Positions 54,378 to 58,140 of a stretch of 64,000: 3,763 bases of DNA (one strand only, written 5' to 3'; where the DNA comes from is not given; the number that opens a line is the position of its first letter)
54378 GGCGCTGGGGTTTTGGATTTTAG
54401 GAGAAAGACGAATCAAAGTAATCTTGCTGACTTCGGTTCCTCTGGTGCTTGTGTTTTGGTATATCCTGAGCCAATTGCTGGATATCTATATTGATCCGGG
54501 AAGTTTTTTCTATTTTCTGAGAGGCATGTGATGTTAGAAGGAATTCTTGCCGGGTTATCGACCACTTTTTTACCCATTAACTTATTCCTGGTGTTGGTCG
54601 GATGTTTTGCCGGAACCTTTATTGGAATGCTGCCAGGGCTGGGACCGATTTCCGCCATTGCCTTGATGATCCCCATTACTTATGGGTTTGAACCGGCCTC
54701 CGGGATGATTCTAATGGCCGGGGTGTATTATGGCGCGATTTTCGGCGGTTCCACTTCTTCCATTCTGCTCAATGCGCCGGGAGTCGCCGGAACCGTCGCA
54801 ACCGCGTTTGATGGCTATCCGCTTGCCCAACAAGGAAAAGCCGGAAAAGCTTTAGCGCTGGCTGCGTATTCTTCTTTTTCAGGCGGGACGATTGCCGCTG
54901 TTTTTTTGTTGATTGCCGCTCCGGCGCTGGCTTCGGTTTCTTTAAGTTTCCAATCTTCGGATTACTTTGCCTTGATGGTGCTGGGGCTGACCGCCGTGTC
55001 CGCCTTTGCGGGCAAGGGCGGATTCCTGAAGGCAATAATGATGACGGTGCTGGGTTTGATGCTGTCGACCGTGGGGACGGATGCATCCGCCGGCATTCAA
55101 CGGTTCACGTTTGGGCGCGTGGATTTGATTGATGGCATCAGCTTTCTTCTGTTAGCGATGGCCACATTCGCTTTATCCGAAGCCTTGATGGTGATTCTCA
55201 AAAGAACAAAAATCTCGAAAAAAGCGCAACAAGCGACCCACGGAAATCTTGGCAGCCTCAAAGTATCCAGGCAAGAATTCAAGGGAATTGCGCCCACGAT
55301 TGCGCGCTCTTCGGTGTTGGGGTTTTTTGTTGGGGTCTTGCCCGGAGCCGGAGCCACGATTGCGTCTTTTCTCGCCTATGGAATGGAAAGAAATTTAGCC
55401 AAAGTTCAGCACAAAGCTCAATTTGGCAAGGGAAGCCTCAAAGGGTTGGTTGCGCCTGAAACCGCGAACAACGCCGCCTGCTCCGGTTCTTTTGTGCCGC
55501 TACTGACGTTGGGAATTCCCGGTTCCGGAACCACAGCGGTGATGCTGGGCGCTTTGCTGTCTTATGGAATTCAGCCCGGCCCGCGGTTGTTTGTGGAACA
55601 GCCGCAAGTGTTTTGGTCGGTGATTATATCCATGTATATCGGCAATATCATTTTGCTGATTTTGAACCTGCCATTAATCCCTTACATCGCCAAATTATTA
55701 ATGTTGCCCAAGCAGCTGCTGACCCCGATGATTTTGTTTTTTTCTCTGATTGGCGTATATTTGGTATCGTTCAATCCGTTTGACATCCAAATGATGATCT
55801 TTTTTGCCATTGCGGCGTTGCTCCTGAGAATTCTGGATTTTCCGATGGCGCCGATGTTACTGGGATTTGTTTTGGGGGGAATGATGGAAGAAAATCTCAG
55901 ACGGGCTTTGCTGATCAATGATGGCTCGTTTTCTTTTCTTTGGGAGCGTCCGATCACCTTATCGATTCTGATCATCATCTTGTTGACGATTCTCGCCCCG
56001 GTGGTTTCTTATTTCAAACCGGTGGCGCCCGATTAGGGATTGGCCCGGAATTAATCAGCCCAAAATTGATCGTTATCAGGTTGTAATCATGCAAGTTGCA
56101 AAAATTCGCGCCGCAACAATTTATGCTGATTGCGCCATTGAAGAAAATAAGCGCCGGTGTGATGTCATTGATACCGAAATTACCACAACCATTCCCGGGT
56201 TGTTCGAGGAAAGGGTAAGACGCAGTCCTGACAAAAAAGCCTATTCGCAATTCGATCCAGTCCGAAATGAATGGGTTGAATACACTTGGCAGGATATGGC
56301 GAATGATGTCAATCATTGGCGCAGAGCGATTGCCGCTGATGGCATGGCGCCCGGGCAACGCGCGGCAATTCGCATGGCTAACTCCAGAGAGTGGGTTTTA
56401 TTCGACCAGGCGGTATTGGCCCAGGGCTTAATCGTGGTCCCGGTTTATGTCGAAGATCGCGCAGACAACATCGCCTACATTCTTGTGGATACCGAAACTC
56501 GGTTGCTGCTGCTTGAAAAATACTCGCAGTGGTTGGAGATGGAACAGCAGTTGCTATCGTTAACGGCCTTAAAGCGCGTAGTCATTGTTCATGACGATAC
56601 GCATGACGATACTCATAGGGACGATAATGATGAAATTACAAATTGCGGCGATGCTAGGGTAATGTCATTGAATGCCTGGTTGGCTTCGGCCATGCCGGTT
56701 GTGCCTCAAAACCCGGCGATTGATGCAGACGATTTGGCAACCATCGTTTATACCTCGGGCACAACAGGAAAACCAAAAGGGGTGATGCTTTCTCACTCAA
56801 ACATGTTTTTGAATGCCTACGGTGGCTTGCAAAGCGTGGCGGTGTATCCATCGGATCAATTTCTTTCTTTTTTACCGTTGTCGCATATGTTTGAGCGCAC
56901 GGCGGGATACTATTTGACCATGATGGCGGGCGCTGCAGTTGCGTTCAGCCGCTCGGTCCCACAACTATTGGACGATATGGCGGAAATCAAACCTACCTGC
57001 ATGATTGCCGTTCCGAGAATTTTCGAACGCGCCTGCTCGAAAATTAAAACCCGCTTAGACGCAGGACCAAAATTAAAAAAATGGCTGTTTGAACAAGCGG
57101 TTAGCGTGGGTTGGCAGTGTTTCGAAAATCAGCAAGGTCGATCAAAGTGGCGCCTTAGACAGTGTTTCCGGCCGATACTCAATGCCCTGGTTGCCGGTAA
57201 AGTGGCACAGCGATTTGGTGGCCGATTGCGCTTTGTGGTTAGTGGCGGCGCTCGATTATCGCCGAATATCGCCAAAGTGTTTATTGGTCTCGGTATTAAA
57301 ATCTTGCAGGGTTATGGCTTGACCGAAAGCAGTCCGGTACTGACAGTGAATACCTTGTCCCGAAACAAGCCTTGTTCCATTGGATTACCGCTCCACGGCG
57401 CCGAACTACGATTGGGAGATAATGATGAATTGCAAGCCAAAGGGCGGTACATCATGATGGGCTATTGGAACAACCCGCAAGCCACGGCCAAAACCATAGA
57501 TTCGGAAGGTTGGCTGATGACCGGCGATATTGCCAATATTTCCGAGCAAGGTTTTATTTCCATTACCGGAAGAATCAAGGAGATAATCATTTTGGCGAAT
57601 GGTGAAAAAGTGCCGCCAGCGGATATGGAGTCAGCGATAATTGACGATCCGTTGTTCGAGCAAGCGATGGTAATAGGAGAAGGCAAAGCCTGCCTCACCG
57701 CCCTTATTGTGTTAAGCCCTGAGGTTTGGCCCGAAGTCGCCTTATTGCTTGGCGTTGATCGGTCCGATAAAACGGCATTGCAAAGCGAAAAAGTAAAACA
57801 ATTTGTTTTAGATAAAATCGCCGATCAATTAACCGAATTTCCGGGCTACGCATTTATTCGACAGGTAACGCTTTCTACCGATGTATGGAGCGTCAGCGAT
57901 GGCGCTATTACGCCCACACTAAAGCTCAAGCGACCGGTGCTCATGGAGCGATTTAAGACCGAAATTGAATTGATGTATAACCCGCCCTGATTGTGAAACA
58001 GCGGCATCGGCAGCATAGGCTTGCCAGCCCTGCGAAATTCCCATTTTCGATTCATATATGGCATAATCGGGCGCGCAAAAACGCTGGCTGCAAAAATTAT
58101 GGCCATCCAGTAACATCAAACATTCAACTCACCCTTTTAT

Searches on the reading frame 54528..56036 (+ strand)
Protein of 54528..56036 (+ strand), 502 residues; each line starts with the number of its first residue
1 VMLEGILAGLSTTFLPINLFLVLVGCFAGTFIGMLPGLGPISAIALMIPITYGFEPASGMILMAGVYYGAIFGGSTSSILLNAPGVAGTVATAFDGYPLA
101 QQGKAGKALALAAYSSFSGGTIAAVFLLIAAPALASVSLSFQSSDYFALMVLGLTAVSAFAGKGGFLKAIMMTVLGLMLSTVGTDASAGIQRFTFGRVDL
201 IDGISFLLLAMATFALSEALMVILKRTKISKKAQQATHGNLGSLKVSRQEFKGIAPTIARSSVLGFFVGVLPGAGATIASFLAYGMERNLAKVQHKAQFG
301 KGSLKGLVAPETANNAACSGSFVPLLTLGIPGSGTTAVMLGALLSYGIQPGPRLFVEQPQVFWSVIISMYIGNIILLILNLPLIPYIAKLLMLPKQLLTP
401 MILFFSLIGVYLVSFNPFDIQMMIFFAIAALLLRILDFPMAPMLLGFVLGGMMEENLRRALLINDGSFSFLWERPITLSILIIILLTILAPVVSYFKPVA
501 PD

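Call 70: search_protein_families(library=pfam, proteins=[window:54528-56036:+], max_evalue=0.00001)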
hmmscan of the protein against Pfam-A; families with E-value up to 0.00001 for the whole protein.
window:54528-56036:+ (502 aa): 1 family
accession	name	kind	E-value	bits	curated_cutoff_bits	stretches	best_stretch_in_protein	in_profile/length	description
PF01970.21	TctA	-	2.8e-153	511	28.9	1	19-445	1-423/423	Tripartite tricarboxylate transporter TctA family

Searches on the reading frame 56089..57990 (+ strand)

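Call 70: search_protein_families(library=pfam, proteins=[window:56089-57990:+], max_evalue=0.00001)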
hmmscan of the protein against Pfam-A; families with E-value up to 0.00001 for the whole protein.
window:56089-57990:+ (633 aa): 2 families
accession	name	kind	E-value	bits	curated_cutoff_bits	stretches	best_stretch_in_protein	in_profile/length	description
PF00501.34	AMP-binding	-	3e-73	247.3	29.9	1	39-460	1-384/384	AMP-binding enzyme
PF23562.2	AMP-binding_C_3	-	5.6e-11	43.3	20.8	1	498-631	2-121/124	AMP-binding enzyme C-terminal domain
